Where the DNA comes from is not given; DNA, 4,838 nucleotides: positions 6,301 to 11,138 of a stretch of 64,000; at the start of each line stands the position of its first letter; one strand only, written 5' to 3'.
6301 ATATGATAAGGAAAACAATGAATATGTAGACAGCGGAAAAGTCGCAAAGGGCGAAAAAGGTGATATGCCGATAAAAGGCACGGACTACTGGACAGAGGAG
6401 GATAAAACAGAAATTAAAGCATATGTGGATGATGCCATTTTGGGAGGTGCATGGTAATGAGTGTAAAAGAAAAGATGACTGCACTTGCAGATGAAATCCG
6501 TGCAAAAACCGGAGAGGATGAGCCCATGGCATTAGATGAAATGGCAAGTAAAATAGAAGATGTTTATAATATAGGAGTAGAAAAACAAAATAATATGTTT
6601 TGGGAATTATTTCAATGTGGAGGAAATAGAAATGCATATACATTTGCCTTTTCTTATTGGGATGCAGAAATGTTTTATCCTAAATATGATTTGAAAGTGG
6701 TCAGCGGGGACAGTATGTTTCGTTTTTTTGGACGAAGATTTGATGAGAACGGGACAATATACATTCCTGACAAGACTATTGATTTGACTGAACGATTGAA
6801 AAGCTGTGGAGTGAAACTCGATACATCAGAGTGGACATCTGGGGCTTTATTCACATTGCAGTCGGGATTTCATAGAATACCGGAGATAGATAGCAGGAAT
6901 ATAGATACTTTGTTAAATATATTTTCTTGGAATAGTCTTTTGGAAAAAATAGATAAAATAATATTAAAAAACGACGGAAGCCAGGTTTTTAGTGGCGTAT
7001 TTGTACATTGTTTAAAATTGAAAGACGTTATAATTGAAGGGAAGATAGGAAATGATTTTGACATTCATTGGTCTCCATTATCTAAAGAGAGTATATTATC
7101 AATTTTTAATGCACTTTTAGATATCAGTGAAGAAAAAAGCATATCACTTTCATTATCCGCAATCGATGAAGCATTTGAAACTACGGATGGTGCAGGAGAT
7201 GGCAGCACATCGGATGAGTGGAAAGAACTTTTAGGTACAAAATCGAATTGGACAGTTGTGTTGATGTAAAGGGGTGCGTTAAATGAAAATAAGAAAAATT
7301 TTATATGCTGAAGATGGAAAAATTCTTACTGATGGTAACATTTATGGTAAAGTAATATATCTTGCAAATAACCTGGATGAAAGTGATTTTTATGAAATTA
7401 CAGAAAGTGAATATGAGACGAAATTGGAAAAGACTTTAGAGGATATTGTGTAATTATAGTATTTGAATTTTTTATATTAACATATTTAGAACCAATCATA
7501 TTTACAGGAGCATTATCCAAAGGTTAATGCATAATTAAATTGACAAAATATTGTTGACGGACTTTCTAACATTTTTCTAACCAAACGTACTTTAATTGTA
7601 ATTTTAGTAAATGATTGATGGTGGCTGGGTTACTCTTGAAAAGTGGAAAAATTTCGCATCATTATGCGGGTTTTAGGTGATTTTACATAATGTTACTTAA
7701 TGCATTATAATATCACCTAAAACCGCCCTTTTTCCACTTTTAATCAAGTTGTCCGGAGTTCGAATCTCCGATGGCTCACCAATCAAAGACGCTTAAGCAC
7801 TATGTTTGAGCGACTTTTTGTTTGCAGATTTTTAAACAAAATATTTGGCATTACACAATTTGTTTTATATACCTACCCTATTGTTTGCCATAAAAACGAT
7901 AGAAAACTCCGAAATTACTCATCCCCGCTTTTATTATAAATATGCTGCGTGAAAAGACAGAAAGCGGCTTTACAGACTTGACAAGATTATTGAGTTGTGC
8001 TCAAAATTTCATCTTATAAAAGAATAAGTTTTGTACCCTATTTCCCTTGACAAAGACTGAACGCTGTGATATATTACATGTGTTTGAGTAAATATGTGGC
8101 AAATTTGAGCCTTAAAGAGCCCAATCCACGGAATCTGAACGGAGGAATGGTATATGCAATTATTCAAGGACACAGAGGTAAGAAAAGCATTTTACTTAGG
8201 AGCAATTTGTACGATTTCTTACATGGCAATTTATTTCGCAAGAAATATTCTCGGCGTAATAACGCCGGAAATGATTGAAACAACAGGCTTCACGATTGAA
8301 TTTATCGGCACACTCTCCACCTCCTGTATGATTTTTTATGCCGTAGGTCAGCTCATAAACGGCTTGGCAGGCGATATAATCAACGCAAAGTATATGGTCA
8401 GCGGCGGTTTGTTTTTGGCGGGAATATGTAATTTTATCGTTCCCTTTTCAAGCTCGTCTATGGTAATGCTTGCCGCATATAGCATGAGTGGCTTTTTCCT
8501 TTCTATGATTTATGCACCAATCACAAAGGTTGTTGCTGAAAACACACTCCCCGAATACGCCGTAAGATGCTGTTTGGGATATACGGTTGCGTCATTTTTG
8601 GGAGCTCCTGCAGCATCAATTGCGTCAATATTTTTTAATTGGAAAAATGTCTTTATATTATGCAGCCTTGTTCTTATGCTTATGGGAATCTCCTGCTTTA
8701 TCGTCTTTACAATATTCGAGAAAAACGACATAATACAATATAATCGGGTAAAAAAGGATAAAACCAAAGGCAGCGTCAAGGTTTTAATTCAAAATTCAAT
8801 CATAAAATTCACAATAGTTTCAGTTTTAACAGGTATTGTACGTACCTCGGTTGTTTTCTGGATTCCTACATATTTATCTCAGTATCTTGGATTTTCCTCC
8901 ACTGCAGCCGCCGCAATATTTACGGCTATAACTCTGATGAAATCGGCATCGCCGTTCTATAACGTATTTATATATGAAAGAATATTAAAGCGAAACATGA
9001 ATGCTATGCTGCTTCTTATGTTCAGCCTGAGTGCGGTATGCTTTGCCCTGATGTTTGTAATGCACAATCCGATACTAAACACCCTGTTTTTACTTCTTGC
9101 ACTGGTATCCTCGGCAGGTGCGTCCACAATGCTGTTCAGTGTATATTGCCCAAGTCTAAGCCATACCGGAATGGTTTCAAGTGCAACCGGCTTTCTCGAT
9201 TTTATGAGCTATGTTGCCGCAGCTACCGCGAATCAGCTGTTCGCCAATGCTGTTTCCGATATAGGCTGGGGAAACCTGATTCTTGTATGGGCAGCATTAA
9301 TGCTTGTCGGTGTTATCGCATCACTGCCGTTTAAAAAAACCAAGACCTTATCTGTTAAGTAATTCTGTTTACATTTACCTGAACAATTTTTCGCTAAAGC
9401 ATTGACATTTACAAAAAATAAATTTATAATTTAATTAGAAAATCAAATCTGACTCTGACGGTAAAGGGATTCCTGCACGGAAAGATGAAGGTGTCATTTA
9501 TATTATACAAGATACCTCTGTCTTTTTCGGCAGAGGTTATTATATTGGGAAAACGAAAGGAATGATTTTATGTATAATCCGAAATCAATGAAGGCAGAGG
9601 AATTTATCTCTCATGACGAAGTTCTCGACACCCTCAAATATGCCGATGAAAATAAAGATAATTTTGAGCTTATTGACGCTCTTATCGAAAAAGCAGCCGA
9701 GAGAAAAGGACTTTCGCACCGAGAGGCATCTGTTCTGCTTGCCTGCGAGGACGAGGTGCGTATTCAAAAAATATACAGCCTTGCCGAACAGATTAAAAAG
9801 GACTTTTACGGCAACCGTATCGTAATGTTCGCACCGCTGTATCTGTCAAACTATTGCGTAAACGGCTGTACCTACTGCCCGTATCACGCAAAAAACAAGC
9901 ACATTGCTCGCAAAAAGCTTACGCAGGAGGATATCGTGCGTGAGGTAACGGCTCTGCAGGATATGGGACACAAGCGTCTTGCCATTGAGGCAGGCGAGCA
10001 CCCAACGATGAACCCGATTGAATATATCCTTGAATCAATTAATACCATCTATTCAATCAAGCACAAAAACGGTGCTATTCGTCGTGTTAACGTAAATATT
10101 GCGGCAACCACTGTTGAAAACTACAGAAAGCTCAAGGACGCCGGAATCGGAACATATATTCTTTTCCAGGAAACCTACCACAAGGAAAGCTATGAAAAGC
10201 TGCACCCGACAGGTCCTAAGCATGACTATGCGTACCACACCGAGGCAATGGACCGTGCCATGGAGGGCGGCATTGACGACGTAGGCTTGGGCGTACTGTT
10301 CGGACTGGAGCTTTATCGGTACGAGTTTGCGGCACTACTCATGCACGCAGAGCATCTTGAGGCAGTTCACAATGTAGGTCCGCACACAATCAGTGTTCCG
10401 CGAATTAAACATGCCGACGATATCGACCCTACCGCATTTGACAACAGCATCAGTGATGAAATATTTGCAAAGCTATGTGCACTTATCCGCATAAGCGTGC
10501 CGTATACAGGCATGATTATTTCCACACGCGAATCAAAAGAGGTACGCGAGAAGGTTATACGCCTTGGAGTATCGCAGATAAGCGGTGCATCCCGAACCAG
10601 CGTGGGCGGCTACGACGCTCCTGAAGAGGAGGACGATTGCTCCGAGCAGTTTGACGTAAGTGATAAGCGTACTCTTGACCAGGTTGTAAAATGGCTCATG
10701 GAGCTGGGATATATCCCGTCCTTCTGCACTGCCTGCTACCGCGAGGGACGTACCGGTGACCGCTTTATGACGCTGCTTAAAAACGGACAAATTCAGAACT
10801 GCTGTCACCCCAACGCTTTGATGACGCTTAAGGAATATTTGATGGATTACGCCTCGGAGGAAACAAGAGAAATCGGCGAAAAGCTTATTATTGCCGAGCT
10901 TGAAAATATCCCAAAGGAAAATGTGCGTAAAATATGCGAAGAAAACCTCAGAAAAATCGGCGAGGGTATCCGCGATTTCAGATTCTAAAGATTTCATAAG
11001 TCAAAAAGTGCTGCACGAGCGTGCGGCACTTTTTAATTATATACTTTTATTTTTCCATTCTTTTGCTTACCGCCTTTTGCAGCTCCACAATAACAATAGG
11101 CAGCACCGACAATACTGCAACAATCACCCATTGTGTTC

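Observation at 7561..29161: attR-like and attL-like ends of one tRNA-Lys-integrating element lie 21 kb apart in inverted orientation around core genes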

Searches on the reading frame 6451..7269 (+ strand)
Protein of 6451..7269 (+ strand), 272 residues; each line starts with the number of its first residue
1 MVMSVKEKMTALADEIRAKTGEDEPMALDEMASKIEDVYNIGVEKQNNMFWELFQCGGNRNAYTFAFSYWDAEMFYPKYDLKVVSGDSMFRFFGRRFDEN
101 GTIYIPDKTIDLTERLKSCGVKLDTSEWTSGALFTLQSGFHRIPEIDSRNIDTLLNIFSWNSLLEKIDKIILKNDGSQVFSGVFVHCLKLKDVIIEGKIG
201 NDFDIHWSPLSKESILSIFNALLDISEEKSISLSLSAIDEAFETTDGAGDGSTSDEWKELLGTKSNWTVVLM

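Call 6: search_protein_families(library=pfam, proteins=[window:6451-7269:+], max_evalue=0.01)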
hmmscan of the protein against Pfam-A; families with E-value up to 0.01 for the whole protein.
window:6451-7269:+ (272 aa): 0 families

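Call 7: search_protein_families(library=phrogs, proteins=[window:6451-7269:+], max_evalue=0.01)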
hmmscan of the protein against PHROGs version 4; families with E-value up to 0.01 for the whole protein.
window:6451-7269:+ (272 aa): 0 families

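Call 18: find_encoding_contigs(protein=window:6451-7269:+, flank=10000, max_places=10)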
Protein window:6451-7269:+ (272 aa): no gene with exactly this product is on record in the collection.

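Call 29: search_dna_similar(query=window:6451-7269:+, collection=phages, mode=protein, max_evalue=0.001, max_rows=15)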
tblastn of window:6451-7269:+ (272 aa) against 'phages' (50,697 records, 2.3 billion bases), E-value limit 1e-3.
No match.

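Call 58: find_related_loci(query=window:6451-7269:+, collection=viral_contigs, flank=10000)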
Query window:6451-7269:+ (272 aa) in viral_contigs; peptide patterns used: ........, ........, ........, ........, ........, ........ (x = any residue, [..] = any of these).
13 stretches matched a pattern, but none encodes a relative of the query by tblastn (E <= 1e-3).

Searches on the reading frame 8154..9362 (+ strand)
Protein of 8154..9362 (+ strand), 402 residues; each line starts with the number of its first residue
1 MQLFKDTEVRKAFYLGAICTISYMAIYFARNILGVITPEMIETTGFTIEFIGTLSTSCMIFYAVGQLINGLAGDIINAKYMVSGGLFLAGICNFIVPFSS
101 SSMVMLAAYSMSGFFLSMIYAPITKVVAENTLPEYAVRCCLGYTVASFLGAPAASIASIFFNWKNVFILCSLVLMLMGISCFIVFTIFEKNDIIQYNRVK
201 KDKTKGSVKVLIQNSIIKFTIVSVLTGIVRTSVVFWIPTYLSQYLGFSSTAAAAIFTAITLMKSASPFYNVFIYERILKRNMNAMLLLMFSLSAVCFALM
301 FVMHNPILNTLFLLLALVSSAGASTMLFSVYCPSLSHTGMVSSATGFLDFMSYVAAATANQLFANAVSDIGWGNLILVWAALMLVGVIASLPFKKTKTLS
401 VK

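Call 17: find_encoding_contigs(protein=window:8154-9362:+, flank=10000, max_places=10)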
Protein window:8154-9362:+ (402 aa): 7 contigs read that carry it; 1 place shown.
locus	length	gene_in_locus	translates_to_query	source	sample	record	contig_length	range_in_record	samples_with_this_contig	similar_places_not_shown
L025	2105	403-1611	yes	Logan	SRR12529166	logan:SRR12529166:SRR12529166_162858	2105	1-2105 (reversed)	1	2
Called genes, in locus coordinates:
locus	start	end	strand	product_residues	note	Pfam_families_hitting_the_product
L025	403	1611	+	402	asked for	PF07690:MFS_1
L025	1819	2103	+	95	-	?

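Call 73: find_homologous_proteins(query=window:8154-9362:+, max_evalue=1e-50)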
Query window:8154-9362:+ (402 aa): 2940 proteins with E <= 1e-50 among 8000 candidates; the best 120 are listed.
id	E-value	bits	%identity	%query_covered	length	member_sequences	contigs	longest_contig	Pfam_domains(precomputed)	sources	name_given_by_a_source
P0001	9.2e-249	843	99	100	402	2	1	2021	PF07690.22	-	-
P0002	2.8e-156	539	62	98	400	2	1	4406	PF07690.22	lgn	-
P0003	6.8e-156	537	62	98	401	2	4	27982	PF07690.22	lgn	-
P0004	1.0e-154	533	64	98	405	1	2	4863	PF07690.22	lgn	-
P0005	1.1e-153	530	62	99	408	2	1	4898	PF07690.22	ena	-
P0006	1.3e-151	523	61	98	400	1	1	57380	PF07690.22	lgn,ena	-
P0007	4.3e-151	522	61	97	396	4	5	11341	PF07690.22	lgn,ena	-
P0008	5.5e-151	521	61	98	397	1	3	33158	PF07690.22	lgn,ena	-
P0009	1.0e-150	520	61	98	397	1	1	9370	PF07690.22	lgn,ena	-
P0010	1.7e-150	520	60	100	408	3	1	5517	PF07690.22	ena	-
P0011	1.9e-150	519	61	98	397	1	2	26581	PF07690.22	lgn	-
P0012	2.5e-150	519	61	97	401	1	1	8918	PF07690.22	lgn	-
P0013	4.2e-150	518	59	99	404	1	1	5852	PF07690.22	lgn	-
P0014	9.6e-150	517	59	100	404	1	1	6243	PF07690.22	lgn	-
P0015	2.0e-149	516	60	98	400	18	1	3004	PF07690.22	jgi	-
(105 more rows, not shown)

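Call 74: find_encoding_contigs(protein=P0001, flank=10000, max_places=10)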
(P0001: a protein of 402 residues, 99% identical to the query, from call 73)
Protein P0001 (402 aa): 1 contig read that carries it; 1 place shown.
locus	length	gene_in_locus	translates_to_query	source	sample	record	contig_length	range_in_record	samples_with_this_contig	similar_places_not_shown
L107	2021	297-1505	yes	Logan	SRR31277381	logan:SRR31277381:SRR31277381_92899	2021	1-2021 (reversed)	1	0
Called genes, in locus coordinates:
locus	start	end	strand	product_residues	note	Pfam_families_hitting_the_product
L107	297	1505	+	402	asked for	PF07690:MFS_1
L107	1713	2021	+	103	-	?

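Call 88: find_encoding_contigs(protein=P0006, flank=6000, max_places=3)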
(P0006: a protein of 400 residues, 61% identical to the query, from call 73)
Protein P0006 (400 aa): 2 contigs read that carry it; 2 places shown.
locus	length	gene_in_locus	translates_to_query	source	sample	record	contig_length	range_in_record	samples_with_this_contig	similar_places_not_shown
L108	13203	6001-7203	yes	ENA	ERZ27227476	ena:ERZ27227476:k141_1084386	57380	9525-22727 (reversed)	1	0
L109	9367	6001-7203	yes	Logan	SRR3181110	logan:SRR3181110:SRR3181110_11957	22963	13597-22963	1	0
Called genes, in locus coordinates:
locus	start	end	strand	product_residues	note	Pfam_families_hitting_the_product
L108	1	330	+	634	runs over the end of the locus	PF07944:Beta-AFase-like_GH127_cat, PF20736:Glyco_hydro127M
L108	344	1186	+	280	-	PF01261:AP_endonuc_2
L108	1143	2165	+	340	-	PF02811:PHP (weak)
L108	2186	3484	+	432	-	PF01663:Phosphodiest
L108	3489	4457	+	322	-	PF05448:AXE1, PF00561:Abhydrolase_1 (weak), PF12146:Hydrolase_4 (faint), PF00326:Peptidase_S9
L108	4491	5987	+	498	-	PF07364:DUF1485, PF07171:MlrC_C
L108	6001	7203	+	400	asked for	PF07690:MFS_1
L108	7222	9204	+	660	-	PF16334:DUF4964, PF17168:DUF5127, PF16335:GtaA_6_Hairpin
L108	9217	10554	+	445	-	PF00465:Fe-ADH, PF13685:Fe-ADH_2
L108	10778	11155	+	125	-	-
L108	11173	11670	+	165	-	-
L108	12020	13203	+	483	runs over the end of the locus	PF00206:Lyase_1, PF10397:ADSL_C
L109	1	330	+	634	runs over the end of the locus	PF07944:Beta-AFase-like_GH127_cat, PF20736:Glyco_hydro127M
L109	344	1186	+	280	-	PF01261:AP_endonuc_2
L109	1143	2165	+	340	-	PF02811:PHP (weak)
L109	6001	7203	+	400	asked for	PF07690:MFS_1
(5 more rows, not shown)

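Call 89: find_encoding_contigs(protein=P0003, flank=6000, max_places=3)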
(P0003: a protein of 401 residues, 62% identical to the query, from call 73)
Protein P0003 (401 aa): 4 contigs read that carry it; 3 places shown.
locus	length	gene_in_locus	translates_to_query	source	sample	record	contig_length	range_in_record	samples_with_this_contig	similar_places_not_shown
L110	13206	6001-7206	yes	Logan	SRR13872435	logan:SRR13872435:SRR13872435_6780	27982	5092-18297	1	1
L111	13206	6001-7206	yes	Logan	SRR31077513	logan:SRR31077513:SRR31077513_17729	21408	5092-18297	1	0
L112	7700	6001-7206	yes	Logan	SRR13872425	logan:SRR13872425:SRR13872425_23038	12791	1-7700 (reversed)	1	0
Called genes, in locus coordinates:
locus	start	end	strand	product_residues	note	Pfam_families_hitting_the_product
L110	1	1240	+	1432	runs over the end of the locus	PF13385:Laminin_G_3, PF00753:Lactamase_B (weak), PF18998:Flg_new_2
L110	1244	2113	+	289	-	PF02811:PHP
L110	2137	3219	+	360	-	PF04346:EutH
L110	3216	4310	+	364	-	PF04346:EutH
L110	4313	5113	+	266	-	PF02811:PHP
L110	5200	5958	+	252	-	PF08220:HTH_DeoR, PF08279:HTH_11 (weak), PF00455:DeoRC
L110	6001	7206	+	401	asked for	PF07690:MFS_1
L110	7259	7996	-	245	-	PF01325:Fe_dep_repress (faint), PF08220:HTH_DeoR, PF08279:HTH_11 (weak), PF13412:HTH_24 (weak), PF00455:DeoRC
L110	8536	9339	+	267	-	PF03009:GDPD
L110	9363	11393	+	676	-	-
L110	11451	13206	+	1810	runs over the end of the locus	PF02368:Big_2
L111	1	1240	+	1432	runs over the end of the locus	PF13385:Laminin_G_3, PF00753:Lactamase_B (weak), PF18998:Flg_new_2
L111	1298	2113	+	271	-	PF02811:PHP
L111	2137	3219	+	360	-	PF04346:EutH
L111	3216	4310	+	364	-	PF04346:EutH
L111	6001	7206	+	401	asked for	PF07690:MFS_1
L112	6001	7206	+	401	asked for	PF07690:MFS_1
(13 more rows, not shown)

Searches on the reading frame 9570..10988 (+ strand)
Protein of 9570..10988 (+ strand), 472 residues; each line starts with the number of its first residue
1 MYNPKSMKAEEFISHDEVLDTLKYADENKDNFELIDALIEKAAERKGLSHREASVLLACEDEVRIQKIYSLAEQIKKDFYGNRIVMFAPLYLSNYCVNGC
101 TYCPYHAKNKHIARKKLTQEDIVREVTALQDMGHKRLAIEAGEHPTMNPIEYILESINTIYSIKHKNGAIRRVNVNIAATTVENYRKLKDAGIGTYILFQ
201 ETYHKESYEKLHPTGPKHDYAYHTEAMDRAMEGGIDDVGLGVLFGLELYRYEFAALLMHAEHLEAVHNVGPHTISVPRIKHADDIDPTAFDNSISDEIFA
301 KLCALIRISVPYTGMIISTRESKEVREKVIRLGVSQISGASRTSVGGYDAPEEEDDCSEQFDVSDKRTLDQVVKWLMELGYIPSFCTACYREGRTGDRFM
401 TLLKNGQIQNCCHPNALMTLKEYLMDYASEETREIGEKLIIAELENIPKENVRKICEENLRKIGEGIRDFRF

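Call 81: search_protein_families(library=pfam, proteins=[window:9570-10988:+], max_evalue=0.00001)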
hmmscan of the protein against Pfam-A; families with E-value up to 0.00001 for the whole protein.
window:9570-10988:+ (472 aa): 2 families
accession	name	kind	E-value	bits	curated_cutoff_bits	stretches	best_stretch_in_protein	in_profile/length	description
PF04055.27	Radical_SAM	-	7.7e-18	65.6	29.5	1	92-243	3-149/166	Radical SAM superfamily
PF06968.18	BATS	-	7.7e-17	61.7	22.2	1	275-381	1-87/88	Biotin and Thiamin Synthesis associated domain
